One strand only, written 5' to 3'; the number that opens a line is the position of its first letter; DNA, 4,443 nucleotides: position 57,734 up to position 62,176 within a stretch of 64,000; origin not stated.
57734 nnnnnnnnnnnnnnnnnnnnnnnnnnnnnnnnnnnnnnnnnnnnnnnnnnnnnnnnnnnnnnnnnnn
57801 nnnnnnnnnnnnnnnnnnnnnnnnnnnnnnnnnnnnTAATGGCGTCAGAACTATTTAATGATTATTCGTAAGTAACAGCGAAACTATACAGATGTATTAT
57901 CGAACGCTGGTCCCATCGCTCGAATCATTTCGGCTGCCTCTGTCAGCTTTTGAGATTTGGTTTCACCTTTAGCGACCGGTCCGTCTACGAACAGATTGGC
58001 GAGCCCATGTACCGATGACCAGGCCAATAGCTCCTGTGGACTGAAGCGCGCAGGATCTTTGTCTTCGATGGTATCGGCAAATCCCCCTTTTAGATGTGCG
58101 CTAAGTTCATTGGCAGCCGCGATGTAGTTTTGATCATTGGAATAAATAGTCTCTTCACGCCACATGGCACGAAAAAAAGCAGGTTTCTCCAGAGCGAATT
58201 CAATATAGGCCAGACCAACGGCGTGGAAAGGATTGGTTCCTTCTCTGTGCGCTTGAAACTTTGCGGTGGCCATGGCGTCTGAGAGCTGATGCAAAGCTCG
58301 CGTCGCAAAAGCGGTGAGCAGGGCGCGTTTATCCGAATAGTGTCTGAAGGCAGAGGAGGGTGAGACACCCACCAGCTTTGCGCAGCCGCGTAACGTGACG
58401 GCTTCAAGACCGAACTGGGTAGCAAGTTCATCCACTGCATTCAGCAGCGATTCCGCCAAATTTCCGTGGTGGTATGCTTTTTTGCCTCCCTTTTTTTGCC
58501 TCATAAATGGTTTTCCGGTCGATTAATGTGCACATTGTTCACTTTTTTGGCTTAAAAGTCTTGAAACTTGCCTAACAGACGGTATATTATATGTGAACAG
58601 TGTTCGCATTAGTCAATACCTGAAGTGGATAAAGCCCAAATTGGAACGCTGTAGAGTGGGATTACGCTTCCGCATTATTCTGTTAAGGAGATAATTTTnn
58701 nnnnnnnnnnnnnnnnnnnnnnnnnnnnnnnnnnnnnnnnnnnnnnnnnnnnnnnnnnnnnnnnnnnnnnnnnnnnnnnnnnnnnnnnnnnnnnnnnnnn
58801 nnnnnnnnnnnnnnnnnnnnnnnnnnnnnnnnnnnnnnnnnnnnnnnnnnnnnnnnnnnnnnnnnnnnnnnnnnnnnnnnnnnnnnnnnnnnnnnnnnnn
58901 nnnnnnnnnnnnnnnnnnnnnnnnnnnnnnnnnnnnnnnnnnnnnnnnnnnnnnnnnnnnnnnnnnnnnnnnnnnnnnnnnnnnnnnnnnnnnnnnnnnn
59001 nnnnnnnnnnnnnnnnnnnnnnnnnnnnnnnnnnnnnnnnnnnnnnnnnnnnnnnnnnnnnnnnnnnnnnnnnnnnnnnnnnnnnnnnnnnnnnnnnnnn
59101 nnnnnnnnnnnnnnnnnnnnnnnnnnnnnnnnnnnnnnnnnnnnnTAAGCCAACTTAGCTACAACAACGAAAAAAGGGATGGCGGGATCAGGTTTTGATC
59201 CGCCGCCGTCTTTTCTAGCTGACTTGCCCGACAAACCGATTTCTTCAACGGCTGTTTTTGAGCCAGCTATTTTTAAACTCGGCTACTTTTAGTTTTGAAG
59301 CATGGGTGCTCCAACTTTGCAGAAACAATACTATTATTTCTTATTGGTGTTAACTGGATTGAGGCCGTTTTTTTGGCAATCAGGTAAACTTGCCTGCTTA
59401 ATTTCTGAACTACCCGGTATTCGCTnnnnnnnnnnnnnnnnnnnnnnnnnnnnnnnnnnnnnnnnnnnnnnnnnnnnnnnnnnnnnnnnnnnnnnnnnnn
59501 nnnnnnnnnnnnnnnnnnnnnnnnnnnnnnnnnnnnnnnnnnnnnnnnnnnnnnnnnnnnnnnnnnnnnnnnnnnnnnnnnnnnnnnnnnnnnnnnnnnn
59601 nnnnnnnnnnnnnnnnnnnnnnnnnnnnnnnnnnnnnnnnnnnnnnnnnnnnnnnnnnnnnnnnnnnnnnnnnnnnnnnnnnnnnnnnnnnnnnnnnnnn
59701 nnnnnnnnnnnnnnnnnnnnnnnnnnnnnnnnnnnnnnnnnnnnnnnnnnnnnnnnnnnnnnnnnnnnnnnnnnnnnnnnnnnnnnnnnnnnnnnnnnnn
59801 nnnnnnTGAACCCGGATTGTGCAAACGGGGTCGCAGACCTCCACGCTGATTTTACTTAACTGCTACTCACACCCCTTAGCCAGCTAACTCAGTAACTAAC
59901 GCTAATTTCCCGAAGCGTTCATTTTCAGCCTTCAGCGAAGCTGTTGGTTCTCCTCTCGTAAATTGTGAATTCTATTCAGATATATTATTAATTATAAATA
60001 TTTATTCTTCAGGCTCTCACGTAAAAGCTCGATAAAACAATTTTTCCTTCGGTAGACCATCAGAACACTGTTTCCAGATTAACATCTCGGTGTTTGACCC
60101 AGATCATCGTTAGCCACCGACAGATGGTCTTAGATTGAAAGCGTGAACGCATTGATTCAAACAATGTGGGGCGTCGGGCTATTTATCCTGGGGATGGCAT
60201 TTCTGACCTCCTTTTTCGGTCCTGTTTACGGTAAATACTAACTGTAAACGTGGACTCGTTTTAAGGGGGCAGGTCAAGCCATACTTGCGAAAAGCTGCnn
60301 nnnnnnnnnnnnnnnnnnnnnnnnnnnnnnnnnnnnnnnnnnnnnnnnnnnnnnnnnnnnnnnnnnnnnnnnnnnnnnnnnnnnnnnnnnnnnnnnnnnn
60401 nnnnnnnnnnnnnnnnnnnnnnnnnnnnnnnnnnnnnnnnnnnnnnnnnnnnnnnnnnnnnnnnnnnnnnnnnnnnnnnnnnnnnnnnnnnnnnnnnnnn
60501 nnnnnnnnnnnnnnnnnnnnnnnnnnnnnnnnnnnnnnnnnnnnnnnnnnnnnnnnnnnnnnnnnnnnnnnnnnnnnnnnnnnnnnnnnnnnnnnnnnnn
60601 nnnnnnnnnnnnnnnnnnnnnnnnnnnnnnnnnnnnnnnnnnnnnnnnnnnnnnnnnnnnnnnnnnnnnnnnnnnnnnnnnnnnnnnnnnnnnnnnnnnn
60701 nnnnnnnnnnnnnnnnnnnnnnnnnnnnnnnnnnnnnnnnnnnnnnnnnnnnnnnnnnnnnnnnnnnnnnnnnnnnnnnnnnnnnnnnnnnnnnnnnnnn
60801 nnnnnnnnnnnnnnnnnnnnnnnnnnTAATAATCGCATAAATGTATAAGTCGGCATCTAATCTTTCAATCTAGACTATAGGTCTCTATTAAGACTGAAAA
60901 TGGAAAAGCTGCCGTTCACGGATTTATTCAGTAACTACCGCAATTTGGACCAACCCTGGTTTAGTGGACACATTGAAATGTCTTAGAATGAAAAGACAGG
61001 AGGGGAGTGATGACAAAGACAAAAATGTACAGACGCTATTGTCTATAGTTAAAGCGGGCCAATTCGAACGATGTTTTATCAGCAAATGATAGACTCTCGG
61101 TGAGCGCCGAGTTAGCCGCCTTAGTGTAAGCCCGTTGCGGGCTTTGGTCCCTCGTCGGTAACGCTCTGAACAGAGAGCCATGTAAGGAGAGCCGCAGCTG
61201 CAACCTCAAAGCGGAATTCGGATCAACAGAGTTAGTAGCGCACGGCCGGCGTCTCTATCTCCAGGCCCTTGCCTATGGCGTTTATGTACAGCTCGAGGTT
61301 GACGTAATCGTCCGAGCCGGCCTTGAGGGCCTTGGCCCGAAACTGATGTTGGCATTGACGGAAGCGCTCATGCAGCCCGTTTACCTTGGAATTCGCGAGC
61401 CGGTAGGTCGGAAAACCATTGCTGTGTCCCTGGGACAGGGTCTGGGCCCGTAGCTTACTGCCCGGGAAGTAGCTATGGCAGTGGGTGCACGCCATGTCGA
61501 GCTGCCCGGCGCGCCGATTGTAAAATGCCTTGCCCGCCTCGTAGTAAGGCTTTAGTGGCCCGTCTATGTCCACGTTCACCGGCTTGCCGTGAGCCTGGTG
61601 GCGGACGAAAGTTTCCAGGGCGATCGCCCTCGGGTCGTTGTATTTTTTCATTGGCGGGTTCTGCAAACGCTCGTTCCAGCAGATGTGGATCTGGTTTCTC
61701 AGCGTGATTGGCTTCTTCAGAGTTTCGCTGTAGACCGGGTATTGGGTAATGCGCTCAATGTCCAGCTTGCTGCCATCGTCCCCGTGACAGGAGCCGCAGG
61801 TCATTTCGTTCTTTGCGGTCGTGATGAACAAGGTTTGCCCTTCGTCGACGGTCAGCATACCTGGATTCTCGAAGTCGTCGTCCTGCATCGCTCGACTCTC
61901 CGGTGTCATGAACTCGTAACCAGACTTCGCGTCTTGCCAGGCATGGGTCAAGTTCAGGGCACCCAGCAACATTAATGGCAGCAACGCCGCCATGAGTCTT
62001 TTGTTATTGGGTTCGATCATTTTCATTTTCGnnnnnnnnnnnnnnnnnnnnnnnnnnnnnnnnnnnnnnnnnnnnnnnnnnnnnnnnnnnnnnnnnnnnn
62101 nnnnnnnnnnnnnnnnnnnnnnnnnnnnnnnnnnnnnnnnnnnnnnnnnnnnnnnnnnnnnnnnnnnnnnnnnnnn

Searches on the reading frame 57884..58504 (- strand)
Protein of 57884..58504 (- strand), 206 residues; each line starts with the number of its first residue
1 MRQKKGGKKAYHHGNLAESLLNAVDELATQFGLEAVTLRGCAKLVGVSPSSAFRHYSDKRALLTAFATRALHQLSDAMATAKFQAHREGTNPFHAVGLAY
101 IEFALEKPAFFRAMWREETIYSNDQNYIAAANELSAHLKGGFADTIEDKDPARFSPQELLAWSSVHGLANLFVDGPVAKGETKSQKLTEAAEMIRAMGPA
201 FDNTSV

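Call 72: search_protein_families(library=pfam, proteins=[window:57884-58504:-], max_evalue=0.0001)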
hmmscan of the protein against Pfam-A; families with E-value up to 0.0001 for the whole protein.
window:57884-58504:- (206 aa): 2 families
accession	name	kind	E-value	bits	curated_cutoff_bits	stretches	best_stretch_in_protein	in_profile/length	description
PF13305.11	TetR_C_33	-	3.7e-10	40.8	26.8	1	93-183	1-91/103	Tetracyclin repressor-like, C-terminal domain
PF00440.29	TetR_N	-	9.1e-07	29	24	1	21-65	2-46/47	Bacterial regulatory proteins, tetR family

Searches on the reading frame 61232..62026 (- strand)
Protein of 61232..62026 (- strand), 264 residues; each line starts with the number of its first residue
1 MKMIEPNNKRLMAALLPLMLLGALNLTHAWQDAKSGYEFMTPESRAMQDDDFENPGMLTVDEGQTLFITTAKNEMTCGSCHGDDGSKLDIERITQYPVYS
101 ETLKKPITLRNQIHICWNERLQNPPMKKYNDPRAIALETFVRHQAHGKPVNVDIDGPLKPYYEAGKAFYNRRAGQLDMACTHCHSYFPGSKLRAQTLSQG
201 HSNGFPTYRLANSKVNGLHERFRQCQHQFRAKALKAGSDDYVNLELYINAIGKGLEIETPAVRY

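Call 72: search_protein_families(library=pfam, proteins=[window:61232-62026:-], max_evalue=0.0001)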
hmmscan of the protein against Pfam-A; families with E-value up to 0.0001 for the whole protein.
window:61232-62026:- (264 aa): 2 families
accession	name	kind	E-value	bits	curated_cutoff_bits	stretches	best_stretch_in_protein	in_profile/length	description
PF21342.2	SoxA-TsdA_cyt-c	-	9.8e-22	77.2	27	2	62-150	1-88/88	SoxA/TsdA, cytochrome c domain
PF09086.16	DUF1924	-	1.2e-05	26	22.5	0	59-87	7-39/96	Domain of unknown function (DUF1924)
